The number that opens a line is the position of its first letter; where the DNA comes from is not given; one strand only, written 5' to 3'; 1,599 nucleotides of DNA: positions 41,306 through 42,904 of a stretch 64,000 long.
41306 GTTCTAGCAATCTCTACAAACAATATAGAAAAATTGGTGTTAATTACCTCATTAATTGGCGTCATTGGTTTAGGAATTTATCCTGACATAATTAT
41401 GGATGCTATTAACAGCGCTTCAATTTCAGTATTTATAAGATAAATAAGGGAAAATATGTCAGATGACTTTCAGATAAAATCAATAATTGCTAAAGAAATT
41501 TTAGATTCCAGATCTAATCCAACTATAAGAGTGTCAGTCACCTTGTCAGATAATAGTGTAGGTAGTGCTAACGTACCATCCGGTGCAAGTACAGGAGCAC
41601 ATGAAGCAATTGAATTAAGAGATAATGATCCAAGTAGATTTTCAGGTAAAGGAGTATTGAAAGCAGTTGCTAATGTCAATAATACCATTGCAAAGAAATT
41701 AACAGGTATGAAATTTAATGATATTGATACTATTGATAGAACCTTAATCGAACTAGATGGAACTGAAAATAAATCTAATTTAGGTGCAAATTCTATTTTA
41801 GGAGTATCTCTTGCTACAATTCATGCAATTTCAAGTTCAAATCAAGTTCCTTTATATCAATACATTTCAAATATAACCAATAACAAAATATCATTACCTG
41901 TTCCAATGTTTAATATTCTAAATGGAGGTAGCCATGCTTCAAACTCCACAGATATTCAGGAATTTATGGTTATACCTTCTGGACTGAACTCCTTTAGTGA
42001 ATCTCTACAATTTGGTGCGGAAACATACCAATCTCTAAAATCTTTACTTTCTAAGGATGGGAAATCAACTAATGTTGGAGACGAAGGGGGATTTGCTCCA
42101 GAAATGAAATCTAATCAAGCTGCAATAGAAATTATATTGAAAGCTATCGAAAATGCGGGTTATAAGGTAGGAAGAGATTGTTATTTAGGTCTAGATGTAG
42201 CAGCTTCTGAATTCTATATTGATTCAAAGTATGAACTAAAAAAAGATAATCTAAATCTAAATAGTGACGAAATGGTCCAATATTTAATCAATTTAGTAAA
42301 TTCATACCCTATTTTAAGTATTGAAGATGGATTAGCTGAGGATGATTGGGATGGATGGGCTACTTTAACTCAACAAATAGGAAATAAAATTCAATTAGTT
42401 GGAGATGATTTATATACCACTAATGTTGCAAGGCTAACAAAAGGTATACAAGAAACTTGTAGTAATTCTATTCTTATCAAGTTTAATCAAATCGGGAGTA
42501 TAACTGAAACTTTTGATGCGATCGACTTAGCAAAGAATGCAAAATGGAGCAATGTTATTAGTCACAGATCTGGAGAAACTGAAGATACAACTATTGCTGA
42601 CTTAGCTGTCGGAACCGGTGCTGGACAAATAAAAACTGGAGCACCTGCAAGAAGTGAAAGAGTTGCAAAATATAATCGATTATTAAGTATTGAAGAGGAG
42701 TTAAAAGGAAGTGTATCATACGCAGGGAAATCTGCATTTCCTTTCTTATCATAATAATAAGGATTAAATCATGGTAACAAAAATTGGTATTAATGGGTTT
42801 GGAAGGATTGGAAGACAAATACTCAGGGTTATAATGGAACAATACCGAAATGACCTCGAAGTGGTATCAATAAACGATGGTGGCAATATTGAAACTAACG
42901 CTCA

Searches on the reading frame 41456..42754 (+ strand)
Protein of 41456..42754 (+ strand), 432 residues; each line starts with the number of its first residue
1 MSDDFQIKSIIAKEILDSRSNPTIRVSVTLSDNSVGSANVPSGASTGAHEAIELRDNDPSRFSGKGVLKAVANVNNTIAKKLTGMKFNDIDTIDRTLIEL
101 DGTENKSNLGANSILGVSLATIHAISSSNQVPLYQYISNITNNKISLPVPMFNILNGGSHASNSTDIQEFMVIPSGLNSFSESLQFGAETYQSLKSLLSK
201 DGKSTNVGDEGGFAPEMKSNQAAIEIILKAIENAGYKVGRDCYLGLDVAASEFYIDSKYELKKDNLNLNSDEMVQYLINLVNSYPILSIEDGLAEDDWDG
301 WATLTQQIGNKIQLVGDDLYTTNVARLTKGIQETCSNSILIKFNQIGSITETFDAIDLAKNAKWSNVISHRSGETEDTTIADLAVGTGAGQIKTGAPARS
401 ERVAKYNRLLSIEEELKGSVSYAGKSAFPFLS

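Call 56: search_protein_families(library=pfam, proteins=[window:41456-42754:+], max_evalue=0.0001)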
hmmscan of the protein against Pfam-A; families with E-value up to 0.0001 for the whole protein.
window:41456-42754:+ (432 aa): 2 families
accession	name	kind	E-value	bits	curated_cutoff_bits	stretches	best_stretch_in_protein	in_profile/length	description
PF00113.28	Enolase_C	-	6.1e-123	410.3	21.5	1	145-427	2-292/296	Enolase, C-terminal TIM barrel domain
PF03952.21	Enolase_N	-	8.7e-55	184.9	35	1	7-137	1-131/131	Enolase, N-terminal domain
